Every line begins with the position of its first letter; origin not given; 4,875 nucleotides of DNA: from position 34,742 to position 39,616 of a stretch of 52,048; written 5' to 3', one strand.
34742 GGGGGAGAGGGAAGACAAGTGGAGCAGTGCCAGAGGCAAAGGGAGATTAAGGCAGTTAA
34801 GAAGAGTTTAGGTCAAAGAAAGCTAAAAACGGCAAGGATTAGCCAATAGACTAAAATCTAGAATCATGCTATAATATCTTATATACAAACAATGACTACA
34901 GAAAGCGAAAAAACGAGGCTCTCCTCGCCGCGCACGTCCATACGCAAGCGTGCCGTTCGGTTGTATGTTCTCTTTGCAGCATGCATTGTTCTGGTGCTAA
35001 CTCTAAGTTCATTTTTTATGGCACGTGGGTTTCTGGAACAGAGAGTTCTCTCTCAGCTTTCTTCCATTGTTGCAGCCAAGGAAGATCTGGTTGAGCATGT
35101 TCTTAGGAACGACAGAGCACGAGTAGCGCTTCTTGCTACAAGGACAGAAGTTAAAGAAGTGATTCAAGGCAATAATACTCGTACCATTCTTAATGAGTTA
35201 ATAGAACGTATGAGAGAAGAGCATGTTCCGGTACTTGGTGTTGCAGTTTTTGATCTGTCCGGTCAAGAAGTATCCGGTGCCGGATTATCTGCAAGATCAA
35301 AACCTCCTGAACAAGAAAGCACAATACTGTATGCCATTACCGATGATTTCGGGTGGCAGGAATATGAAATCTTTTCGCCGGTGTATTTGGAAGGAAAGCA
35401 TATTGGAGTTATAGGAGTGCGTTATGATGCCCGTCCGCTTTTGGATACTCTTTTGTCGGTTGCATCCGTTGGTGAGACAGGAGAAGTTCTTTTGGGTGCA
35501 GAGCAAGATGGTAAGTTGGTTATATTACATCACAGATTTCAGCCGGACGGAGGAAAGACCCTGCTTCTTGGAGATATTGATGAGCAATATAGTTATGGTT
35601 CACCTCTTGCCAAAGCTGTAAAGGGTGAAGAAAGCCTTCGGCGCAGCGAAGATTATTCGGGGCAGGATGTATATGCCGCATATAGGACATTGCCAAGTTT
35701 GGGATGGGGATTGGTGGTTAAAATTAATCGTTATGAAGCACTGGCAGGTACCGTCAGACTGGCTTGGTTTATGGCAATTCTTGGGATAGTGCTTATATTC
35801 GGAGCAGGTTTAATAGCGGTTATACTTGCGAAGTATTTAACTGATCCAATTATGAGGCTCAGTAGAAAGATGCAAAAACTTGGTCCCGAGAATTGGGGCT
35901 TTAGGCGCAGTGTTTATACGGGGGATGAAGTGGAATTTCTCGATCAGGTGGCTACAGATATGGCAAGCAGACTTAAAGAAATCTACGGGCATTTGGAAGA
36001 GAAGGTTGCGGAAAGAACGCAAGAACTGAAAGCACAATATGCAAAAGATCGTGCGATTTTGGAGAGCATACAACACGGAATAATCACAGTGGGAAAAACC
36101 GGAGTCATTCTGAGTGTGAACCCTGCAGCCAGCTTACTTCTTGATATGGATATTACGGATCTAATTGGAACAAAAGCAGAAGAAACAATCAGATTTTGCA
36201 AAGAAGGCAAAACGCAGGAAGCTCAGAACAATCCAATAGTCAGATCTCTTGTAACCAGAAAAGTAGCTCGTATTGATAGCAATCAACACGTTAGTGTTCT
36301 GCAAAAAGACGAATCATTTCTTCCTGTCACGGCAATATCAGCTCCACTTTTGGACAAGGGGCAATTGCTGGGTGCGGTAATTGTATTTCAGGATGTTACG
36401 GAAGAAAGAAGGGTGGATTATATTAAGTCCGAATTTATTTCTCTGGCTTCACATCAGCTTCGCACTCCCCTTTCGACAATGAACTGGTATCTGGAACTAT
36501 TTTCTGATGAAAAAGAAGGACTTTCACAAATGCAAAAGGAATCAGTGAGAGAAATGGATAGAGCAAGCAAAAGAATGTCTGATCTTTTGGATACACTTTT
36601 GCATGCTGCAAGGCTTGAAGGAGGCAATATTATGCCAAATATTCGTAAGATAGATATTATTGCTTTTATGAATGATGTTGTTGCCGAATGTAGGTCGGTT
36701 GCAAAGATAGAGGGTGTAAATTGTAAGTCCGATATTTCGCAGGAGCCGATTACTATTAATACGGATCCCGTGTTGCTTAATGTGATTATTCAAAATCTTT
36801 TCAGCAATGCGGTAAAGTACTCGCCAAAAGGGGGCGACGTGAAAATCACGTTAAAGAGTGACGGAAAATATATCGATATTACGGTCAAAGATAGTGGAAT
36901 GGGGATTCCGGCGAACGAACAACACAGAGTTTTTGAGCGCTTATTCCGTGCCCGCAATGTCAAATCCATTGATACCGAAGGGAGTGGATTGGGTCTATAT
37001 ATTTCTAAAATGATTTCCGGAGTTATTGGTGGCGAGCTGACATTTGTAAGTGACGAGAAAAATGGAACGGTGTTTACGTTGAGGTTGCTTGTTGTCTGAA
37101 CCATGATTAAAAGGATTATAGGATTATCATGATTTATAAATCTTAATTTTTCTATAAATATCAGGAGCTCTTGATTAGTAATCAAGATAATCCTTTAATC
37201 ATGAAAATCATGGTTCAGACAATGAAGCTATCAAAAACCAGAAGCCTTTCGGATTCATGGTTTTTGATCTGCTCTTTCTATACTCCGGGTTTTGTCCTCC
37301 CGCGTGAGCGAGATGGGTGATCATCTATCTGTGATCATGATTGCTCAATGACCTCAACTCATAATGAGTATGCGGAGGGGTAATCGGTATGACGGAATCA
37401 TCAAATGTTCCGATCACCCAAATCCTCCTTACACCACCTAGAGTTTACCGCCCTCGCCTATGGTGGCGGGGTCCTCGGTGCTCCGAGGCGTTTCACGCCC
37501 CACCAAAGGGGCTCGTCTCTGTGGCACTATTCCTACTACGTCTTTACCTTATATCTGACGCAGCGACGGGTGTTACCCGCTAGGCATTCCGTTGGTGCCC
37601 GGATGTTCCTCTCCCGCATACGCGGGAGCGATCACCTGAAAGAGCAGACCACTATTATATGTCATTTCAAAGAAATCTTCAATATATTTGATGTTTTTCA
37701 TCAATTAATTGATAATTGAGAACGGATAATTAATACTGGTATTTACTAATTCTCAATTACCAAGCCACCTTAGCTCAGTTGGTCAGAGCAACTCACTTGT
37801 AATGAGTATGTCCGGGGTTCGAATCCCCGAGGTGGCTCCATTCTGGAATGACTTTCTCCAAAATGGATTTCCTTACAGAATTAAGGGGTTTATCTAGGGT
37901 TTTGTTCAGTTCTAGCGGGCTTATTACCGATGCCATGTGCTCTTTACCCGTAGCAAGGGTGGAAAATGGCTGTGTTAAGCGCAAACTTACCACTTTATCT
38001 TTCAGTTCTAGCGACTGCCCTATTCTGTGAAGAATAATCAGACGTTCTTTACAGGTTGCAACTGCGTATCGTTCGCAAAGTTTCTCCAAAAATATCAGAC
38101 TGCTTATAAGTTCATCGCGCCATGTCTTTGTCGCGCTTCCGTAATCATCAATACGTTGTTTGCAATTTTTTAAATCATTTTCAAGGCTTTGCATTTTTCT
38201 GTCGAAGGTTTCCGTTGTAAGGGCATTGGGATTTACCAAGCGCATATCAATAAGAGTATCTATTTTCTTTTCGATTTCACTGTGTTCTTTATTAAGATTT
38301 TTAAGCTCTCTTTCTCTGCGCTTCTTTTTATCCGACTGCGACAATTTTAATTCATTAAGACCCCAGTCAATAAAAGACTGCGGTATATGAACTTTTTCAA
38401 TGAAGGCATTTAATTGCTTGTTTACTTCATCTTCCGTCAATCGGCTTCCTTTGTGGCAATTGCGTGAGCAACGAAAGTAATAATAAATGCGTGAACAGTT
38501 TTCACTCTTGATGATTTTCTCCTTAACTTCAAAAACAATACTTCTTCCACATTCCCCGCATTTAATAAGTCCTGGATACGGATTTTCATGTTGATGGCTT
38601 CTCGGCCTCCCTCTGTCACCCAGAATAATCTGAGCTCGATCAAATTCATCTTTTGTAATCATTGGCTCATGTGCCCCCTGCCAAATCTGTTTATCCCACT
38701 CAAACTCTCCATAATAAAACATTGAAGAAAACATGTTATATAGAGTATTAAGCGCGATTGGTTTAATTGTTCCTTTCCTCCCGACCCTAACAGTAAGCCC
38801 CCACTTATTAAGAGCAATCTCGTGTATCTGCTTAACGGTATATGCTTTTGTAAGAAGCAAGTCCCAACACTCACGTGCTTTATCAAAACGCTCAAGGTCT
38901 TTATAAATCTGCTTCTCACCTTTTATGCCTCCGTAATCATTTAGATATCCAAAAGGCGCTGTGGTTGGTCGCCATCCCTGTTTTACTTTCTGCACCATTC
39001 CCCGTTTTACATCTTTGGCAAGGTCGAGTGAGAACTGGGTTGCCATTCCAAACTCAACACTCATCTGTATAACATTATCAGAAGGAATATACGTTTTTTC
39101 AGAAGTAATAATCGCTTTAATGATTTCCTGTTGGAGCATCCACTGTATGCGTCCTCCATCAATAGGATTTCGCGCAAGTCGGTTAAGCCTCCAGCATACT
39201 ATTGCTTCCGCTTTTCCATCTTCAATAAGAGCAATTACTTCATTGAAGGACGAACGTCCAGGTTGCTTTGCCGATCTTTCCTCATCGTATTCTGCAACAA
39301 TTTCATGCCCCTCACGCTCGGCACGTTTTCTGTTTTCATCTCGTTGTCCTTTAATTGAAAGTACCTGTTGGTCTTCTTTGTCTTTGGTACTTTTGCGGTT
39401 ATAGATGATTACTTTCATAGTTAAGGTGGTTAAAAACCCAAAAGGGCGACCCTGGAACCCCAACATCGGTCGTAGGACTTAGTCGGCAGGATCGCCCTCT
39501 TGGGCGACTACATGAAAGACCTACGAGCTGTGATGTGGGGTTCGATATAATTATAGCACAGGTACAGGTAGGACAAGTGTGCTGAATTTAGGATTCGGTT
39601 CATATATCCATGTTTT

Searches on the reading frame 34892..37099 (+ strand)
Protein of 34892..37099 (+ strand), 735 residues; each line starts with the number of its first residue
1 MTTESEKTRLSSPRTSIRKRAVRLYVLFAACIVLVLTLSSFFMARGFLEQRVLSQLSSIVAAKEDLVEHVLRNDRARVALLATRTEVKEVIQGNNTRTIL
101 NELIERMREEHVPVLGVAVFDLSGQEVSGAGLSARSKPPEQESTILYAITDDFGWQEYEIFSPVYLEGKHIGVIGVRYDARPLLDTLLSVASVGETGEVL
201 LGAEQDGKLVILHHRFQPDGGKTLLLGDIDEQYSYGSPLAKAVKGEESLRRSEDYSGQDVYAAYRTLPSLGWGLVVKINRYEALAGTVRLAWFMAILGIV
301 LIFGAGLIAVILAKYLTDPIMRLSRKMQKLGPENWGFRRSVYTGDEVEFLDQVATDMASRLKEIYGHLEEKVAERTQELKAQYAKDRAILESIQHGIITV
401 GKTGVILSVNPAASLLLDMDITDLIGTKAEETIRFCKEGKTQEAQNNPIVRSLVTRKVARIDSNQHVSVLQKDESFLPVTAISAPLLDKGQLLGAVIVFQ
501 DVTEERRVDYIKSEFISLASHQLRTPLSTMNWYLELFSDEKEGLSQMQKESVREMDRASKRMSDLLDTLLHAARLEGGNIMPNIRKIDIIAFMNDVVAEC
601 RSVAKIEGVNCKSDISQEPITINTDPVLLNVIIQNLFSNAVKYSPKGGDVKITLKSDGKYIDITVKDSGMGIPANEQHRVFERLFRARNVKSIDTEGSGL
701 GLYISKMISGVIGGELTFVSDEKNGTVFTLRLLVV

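Call 12: search_protein_families(library=pfam, proteins=[window:34892-37099:+], max_evalue=0.001)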
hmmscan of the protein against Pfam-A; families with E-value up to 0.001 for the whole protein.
window:34892-37099:+ (735 aa): 8 families
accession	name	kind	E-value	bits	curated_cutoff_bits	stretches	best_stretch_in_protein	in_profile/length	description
PF02518.31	HATPase_c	-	8.4e-25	87.8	26.4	1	625-732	2-107/111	Histidine kinase-, DNA gyrase B-, and HSP90-like ATPase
PF00512.31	HisKA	-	1.8e-14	54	26.9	1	512-578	2-66/66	His Kinase A (phospho-acceptor) domain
PF02743.24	dCache_1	-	3e-11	43.7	45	1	161-276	132-239/240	Cache domain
PF13426.13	PAS_9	-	1.9e-07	31.7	27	1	395-504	2-103/103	PAS domain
PF00989.32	PAS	-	1.2e-06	28.9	22.6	1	386-502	3-113/113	PAS fold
PF08448.16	PAS_4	-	1.3e-06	29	23.1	1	390-507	1-110/110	PAS fold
PF12860.13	PAS_7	-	1e-05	26.1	27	1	390-508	1-113/115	PAS fold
PF13581.12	HATPase_c_2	-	0.00022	21.7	27.4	1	632-710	35-110/127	Histidine kinase-like ATPase domain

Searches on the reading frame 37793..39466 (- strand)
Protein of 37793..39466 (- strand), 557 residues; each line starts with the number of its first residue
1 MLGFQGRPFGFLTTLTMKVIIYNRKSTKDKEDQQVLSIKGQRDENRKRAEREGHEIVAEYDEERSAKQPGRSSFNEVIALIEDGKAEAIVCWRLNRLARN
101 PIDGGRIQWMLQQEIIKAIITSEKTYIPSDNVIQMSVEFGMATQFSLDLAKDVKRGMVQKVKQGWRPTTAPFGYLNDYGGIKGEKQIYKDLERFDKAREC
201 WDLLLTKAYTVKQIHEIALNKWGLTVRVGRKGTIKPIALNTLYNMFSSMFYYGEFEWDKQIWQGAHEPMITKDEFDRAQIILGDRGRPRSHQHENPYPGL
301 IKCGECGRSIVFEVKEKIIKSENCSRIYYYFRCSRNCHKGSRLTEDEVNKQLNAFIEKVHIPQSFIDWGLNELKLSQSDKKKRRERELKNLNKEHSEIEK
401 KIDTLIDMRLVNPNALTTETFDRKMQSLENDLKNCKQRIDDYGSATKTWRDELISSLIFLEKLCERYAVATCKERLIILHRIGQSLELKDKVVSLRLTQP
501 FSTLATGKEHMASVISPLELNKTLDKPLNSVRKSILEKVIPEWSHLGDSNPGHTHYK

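Call 9: search_protein_families(library=pfam, proteins=[window:37793-39466:-], max_evalue=0.01)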
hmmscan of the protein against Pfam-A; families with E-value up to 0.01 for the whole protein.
window:37793-39466:- (557 aa): 4 families
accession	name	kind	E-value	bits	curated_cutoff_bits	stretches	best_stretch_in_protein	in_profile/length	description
PF00239.26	Resolvase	-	5.4e-16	59.4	23.3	1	19-164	1-143/145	Resolvase, N terminal domain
PF07508.19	Recombinase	-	2.7e-05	24.8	21.1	1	219-282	27-99/102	Recombinase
PF13408.12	Zn_ribbon_recom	-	0.00016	22.4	25.3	1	299-344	4-45/58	Recombinase zinc beta ribbon domain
PF01093.22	Clusterin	-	0.00055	19.5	23.6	1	324-439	92-197/430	Clusterin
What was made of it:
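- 37793..39466 (-): Large serine recombinase (integrase). The ORF runs 48 nt into the tRNA. Pfam Resolvase, Recombinase and Zn_ribbon_recom (call 9).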

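Call 46: search_protein_families(library=phrogs, proteins=[window:37793-39466:-], max_evalue=0.01)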
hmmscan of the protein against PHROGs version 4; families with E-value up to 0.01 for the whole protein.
window:37793-39466:- (557 aa): 3 families
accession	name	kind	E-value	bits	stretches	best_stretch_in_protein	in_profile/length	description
phrog_95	-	integration and excision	3.4e-57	195.4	1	16-494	87-561/651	integrase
phrog_125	-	DNA, RNA and nucleotide metabolism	2.5e-09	38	1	15-163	18-153/254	DNA invertase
phrog_27202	-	unknown function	0.0078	17.4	0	192-223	36-67/113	-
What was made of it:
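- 37793..39466 (-): PHROG integrase, 3e-57 (call 46).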
